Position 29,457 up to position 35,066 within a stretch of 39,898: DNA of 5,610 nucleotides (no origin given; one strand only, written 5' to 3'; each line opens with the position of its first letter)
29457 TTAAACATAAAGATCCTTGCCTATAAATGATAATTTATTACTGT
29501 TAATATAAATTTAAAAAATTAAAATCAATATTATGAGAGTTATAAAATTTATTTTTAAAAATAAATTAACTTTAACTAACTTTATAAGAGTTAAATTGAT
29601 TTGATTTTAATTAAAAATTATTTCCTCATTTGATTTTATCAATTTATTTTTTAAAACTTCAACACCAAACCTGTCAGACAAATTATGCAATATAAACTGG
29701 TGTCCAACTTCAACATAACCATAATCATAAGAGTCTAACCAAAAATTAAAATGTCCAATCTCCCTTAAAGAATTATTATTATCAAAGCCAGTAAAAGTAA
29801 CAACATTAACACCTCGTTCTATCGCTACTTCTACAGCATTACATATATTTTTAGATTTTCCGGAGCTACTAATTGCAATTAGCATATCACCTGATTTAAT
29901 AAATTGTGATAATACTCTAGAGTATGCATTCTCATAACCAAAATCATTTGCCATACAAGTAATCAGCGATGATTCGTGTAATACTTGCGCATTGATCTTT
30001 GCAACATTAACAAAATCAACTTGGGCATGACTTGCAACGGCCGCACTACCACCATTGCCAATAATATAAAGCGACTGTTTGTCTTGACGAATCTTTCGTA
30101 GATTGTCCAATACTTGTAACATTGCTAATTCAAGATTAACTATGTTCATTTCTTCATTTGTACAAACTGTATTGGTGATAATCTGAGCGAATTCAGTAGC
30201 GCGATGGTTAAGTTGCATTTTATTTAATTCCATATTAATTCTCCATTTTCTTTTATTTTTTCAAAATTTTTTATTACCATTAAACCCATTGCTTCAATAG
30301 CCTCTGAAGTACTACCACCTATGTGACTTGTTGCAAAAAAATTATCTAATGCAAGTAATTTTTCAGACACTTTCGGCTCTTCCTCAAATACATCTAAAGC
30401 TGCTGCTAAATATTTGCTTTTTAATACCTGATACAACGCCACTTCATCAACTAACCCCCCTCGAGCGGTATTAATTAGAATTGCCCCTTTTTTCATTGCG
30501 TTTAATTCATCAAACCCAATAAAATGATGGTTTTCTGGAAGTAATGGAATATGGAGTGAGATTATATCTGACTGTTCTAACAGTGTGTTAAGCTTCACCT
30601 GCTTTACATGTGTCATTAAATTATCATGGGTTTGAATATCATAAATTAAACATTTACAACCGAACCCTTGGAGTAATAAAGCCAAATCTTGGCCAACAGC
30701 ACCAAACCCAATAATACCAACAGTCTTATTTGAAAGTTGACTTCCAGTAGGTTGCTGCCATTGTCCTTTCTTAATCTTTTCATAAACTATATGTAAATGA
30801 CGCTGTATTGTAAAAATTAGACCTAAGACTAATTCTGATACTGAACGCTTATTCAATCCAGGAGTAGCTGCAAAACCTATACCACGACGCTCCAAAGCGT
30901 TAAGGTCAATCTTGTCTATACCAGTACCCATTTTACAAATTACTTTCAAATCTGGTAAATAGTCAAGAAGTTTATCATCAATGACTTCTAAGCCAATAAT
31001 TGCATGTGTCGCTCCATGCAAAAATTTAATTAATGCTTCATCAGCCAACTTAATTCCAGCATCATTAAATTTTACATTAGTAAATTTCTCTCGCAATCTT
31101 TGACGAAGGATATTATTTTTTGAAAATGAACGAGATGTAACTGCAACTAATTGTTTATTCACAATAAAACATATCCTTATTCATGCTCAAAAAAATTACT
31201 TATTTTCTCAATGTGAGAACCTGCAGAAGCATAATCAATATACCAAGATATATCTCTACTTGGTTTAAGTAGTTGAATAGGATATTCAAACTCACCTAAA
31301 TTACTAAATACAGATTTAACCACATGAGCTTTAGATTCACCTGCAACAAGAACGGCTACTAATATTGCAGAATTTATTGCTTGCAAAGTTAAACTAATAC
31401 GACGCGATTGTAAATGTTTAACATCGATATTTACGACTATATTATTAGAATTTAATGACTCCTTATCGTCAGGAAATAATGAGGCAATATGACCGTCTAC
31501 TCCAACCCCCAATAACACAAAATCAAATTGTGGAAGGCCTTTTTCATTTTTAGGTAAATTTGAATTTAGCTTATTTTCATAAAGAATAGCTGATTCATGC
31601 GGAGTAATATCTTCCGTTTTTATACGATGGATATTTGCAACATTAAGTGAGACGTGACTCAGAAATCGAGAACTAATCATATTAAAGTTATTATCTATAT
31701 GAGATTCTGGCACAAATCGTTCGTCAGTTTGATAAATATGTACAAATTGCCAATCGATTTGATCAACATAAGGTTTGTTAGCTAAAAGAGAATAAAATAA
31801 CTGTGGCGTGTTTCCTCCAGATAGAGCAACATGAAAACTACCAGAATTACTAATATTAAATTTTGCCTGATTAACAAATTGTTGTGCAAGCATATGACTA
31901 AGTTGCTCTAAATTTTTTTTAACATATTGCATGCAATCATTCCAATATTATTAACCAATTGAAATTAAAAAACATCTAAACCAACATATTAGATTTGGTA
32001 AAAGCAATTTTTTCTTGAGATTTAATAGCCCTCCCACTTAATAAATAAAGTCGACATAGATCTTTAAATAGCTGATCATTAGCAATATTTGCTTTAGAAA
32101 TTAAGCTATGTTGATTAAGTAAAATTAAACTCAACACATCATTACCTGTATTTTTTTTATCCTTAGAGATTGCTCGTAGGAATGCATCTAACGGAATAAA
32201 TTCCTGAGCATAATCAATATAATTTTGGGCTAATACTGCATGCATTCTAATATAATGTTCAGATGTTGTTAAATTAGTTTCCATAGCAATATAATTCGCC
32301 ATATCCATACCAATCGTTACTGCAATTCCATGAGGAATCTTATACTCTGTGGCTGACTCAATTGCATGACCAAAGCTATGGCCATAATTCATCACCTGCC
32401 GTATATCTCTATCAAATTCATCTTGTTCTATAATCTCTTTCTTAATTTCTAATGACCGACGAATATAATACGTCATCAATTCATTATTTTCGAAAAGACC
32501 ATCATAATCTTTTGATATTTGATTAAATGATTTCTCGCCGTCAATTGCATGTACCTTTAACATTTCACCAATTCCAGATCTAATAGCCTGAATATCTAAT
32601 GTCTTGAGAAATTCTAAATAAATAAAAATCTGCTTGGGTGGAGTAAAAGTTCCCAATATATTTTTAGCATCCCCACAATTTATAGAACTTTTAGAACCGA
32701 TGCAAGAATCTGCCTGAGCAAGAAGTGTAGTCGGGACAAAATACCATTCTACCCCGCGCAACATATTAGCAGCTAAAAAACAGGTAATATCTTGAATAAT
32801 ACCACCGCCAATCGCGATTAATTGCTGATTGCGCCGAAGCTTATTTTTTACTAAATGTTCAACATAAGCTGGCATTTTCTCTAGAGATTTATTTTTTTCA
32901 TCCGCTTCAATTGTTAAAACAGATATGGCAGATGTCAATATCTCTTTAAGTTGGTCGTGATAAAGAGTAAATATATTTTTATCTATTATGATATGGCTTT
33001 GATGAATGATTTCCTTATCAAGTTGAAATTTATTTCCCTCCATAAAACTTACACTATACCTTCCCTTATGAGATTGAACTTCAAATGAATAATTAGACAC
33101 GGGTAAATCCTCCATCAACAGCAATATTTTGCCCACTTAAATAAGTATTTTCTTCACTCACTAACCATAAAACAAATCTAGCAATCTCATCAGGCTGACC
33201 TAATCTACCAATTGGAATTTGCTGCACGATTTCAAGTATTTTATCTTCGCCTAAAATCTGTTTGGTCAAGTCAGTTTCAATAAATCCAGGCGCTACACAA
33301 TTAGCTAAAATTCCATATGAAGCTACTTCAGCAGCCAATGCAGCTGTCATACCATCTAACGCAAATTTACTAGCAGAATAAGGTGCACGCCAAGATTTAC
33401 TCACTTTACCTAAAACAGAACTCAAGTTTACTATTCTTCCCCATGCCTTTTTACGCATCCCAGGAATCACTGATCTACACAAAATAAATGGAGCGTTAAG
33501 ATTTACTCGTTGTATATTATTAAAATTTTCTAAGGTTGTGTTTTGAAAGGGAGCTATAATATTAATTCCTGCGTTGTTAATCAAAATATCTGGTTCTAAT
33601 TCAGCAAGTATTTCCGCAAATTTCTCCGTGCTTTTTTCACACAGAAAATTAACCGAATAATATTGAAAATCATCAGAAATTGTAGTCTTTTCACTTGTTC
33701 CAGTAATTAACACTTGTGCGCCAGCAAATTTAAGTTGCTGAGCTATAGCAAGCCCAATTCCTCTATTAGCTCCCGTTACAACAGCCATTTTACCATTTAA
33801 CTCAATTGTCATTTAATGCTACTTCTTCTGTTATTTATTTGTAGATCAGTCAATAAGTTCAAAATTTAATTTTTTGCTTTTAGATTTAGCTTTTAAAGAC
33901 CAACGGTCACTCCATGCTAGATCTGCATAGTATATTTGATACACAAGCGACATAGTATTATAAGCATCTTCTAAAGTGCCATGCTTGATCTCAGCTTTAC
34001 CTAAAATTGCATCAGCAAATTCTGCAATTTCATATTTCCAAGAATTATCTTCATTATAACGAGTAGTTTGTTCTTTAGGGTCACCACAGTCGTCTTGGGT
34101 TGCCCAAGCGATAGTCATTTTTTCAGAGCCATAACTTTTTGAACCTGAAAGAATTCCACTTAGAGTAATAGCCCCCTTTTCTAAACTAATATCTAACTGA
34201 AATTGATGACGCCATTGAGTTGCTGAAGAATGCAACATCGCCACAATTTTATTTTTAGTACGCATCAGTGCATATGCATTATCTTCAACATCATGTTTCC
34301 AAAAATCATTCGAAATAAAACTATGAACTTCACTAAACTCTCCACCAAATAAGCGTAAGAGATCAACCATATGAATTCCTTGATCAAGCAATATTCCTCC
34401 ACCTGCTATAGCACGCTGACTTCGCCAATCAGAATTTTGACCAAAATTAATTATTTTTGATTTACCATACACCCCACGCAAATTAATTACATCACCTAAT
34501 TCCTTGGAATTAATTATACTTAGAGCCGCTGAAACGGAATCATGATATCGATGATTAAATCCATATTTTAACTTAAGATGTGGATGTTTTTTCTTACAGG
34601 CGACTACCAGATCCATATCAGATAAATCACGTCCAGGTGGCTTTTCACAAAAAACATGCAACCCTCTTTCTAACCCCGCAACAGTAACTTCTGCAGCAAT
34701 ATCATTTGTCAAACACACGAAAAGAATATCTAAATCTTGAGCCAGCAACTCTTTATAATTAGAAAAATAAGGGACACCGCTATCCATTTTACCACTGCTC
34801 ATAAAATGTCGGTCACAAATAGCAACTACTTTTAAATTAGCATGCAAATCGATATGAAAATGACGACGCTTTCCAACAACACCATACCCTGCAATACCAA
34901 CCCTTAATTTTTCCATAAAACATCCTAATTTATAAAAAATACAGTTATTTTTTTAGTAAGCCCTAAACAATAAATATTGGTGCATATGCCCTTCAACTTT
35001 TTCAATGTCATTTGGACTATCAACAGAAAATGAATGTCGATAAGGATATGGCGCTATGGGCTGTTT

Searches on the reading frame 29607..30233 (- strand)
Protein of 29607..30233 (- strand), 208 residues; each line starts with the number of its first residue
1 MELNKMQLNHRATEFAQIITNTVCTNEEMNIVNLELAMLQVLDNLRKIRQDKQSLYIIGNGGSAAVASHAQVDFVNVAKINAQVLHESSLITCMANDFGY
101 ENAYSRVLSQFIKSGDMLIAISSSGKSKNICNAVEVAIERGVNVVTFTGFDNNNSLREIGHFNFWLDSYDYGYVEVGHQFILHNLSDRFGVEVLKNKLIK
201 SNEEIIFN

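Call 3: search_protein_families(library=pfam, proteins=[window:29607-30233:-])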
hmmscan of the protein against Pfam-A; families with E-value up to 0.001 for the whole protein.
window:29607-30233:- (208 aa): 2 families
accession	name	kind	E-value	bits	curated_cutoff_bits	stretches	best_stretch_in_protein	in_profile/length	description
PF13580.11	SIS_2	-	2.6e-15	57.1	27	1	39-149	22-138/138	SIS domain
PF01380.27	SIS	-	4e-08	33.6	25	1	111-154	50-93/131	SIS domain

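Call 4: search_protein_families(library=ncbifam, proteins=[window:29607-30233:-])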
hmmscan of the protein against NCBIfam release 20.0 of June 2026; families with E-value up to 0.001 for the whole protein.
window:29607-30233:- (208 aa): 13 families
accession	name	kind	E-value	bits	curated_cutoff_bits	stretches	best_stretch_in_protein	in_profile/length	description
TIGR00441.1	gmhA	equivalog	1.9e-21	76.7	209.45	1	50-184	9-148/154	D-sedoheptulose 7-phosphate isomerase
NF010546.0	PRK13936.1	equivalog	6.7e-21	75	276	1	38-154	29-151/197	phosphoheptose isomerase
NF001628.0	PRK00414.1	equivalog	5.4e-20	71.8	265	1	14-154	12-151/192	D-sedoheptulose 7-phosphate isomerase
NF010547.0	PRK13938.1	equivalog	5.3e-19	68.6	320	1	40-188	33-186/196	D-sedoheptulose 7-phosphate isomerase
NF008138.0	PRK10886.1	equivalog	3.7e-13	49.6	352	1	52-153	41-148/196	DnaA initiator-associating protein DiaA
NF012026.0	PRK15482.1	equivalog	8e-07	28.8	408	1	53-163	136-230/285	HTH-type transcriptional regulator MurR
TIGR03127.2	RuMP_HxlB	equivalog_domain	3.1e-06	27.2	160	1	109-152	67-110/178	6-phospho-3-hexuloisomerase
NF008458.0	PRK11337.1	equivalog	6.7e-06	25.3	378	1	27-151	121-225/293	MurR/RpiR family transcriptional regulator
NF041755.1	RuMP_HxlAB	equivalog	9.9e-06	24.7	500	1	109-152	283-326/391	bifunctional 3-hexulose-6-phosphate synthase/6-phospho-3-hexuloisomerase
NF002805.0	PRK02947.1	subfamily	3.5e-05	23.1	135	1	13-156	5-149/247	sugar isomerase domain-containing protein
NF040776.2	AlsR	equivalog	5.4e-05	22.3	400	1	50-151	127-213/279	transcriptional repressor AlsR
NF008590.0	PRK11557.1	equivalog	6.8e-05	22.4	355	1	108-154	173-219/282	MurR/RpiR family transcriptional regulator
NF010701.0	PRK14101.1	equivalog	9.2e-05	20.8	920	1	5-149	424-550/638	bifunctional transcriptional regulator/glucokinase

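Call 37: search_solved_structures(query=window:29607-30233:-, max_evalue=0.00001)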
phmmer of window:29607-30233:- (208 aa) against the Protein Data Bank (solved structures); distinct sequences matched with E-value up to 0.00001: 15.
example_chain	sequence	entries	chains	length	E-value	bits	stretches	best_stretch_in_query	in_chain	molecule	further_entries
5lu7_A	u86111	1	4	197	3.3e-16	62.9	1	54-183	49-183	Phosphoheptose isomerase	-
5ltz_A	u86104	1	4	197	3.4e-16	62.9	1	54-183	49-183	Phosphoheptose isomerase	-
2xbl_A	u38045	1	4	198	8.8e-16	61.5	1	54-183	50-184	PHOSPHOHEPTOSE ISOMERASE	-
2x3y_A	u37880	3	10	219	1e-15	61.4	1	50-183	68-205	PHOSPHOHEPTOSE ISOMERASE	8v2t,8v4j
5by2_A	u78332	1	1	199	1.4e-15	60.9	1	55-187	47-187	Phosphoheptose isomerase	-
5lu5_A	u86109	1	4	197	1.6e-15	60.7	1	54-183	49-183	Phosphoheptose isomerase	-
5lu6_A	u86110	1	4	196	1.1e-14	57.9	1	54-183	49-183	Phosphoheptose isomerase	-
5i01_A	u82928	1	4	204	6e-14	55.6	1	51-155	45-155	Phosphoheptose isomerase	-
2i22_A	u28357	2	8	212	8e-14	55.2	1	28-154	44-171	Phosphoheptose isomerase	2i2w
1x94_A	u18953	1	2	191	3.5e-13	53.1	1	12-154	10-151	putative Phosphoheptose isomerase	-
1x92_A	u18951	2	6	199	4.8e-13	52.6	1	52-153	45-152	PHOSPHOHEPTOSE ISOMERASE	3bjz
2yva_A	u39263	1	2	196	2.4e-11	47.1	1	54-155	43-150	DnaA initiator-associating protein diaA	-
4u6n_A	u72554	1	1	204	2.6e-11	47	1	54-155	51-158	DnaA initiator-associating protein DiaA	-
1tk9_A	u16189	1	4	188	6.2e-11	45.7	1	54-186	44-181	Phosphoheptose isomerase 1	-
3trj_A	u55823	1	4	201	7.7e-08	35.7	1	53-187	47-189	Phosphoheptose isomerase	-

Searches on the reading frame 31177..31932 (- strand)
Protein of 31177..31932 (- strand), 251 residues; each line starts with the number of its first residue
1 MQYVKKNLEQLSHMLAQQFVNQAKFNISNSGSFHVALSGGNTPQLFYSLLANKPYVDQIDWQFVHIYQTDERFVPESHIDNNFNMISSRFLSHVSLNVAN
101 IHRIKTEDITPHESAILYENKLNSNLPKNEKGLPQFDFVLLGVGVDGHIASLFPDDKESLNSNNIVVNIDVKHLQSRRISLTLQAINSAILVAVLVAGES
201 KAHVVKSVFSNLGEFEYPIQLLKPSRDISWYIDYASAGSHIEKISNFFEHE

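Call 3: search_protein_families(library=pfam, proteins=[window:31177-31932:-])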
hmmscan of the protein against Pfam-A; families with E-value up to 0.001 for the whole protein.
window:31177-31932:- (251 aa): 1 family
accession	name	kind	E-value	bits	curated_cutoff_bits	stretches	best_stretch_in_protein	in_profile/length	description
PF01182.26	Glucosamine_iso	-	9.1e-62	209.3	27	1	8-227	3-222/225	Glucosamine-6-phosphate isomerases/6-phosphogluconolactonase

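Call 4: search_protein_families(library=ncbifam, proteins=[window:31177-31932:-])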
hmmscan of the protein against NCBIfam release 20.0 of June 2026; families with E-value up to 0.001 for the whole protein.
window:31177-31932:- (251 aa): 7 families
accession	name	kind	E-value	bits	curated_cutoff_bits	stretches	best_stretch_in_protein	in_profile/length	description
TIGR01198.1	pgl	equivalog_domain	5.3e-54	183.2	124.45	1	6-237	3-231/234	6-phosphogluconolactonase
TIGR00502.1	nagB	equivalog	4.2e-14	52.5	236.9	1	6-241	7-248/259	glucosamine-6-phosphate deaminase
NF002557.0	PRK02122.1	subfamily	6.2e-13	47.7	384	1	4-238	33-273/653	glucosamine-6-phosphate deaminase-like protein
NF009022.0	PRK12358.1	equivalog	1.6e-10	40.9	247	1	4-224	5-221/239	glucosamine-6-phosphate deaminase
NF001684.0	PRK00443.1-4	subfamily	1.9e-09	37.4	326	1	34-207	31-208/260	glucosamine-6-phosphate deaminase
NF001685.0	PRK00443.1-5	equivalog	5e-07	29.3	513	1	9-164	10-157/266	glucosamine-6-phosphate deaminase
NF007291.0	PRK09762.1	equivalog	1.1e-05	25.1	271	1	26-210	26-211/236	galactosamine-6-phosphate isomerase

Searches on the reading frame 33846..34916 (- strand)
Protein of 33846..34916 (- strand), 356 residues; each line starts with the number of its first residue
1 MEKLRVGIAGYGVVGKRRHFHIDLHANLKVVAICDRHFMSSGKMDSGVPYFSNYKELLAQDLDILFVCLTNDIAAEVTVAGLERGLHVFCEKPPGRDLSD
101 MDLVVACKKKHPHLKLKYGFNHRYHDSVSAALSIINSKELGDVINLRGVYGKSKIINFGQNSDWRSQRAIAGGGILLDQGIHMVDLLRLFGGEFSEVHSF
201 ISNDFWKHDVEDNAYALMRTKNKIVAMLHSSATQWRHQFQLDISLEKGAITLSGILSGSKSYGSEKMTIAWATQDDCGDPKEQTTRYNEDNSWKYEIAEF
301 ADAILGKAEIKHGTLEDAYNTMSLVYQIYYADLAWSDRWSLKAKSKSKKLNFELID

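Call 3: search_protein_families(library=pfam, proteins=[window:33846-34916:-])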
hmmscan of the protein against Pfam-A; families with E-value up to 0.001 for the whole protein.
window:33846-34916:- (356 aa): 3 families
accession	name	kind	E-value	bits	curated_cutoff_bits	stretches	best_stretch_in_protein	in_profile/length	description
PF22725.1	GFO_IDH_MocA_C3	-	3.9e-24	85.4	27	1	131-250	4-123/124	GFO/IDH/MocA C-terminal domain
PF01408.29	GFO_IDH_MocA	-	8e-17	62.5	24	1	4-111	1-112/120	Oxidoreductase family, NAD-binding Rossmann fold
PF02894.22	GFO_IDH_MocA_C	-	3e-14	53.8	22.9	1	160-328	25-206/218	Oxidoreductase family, C-terminal alpha/beta domain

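Call 4: search_protein_families(library=ncbifam, proteins=[window:33846-34916:-])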
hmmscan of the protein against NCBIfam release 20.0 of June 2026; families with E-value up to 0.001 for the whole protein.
window:33846-34916:- (356 aa): 8 families
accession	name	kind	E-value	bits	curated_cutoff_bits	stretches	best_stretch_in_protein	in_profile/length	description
TIGR04380.1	myo_inos_iolG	equivalog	4.2e-25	88.3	355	1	3-327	1-318/330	inositol 2-dehydrogenase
NF052479.1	LevoglcsnDh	equivalog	2.3e-22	79.2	650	1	51-202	62-213/386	levoglucosan dehydrogenase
NF040723.1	UDP-GlcNAcDh_Arch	equivalog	1.3e-18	67.6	450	1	4-229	1-214/302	UDP-N-acetylglucosamine 3-dehydrogenase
NF008607.0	PRK11579.1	subfamily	1.5e-09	37.3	330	1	2-193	3-192/346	oxidoreductase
NF041392.1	XylDh_Gfo6_Halo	equivalog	1.6e-09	37.1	350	1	57-331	78-341/350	D-xylose 1-dehydrogenase Gfo6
NF052679.1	InsChiInosDhIolG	equivalog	5.3e-08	32.3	540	1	4-253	3-251/343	bifunctional inositol 2-dehydrogenase/D-chiro-inositol 1-dehydrogenase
TIGR01921.1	DAP-DH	equivalog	5.6e-05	22.5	180.6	1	1-71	1-70/324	diaminopimelate dehydrogenase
NF007574.0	PRK10206.1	equivalog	0.00097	18.3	352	0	10-150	9-153/345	oxidoreductase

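Call 35: search_solved_structures(query=window:33846-34916:-, max_evalue=1e-10)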
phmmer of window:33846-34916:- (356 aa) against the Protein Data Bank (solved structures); distinct sequences matched with E-value up to 1e-10: 21.
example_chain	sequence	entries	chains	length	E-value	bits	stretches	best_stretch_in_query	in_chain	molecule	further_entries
3cea_A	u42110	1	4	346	1.2e-25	93.4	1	3-194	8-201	Myo-inositol 2-dehydrogenase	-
7xr9_A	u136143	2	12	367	1.1e-18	70.6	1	1-211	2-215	DgpA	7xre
6a3f_A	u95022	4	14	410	5.1e-17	65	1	60-203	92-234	Putative dehydrogenase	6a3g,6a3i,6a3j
4h3v_A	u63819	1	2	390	5.7e-17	64.9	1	17-199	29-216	Oxidoreductase domain protein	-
4mkx_A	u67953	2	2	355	5.1e-16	61.8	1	3-232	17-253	Inositol dehydrogenase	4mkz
4n54_A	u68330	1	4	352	5.6e-16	61.6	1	3-232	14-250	Inositol dehydrogenase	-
3e18_A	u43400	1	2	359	2e-15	59.8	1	2-233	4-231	oxidoreductase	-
1evj_A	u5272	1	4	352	1.7e-14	56.7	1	51-225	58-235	GLUCOSE-FRUCTOSE OXIDOREDUCTASE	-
2glx_A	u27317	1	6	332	2e-14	56.5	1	53-238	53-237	1,5-anhydro-D-fructose reductase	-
1ofg_A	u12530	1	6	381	2.2e-14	56.4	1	51-225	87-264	GLUCOSE-FRUCTOSE OXIDOREDUCTASE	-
1ryd_A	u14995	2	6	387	2.2e-14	56.4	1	51-225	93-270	glucose-fructose oxidoreductase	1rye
1h6a_A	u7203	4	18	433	2.8e-14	56.1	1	51-225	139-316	PRECURSOR FORM OF GLUCOSE-FRUCTOSE OXIDOREDUCTASE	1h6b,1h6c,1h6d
5a02_A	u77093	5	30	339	3.5e-14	55.7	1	60-194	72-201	ALDOSE-ALDOSE OXIDOREDUCTASE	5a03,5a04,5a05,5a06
9m3d_B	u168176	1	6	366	2.1e-13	53.1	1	1-193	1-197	DgpA1 from W974-1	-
8tdi_L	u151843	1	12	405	2.7e-13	52.8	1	46-222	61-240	P2B11 Glucuronide-3-dehydrogenase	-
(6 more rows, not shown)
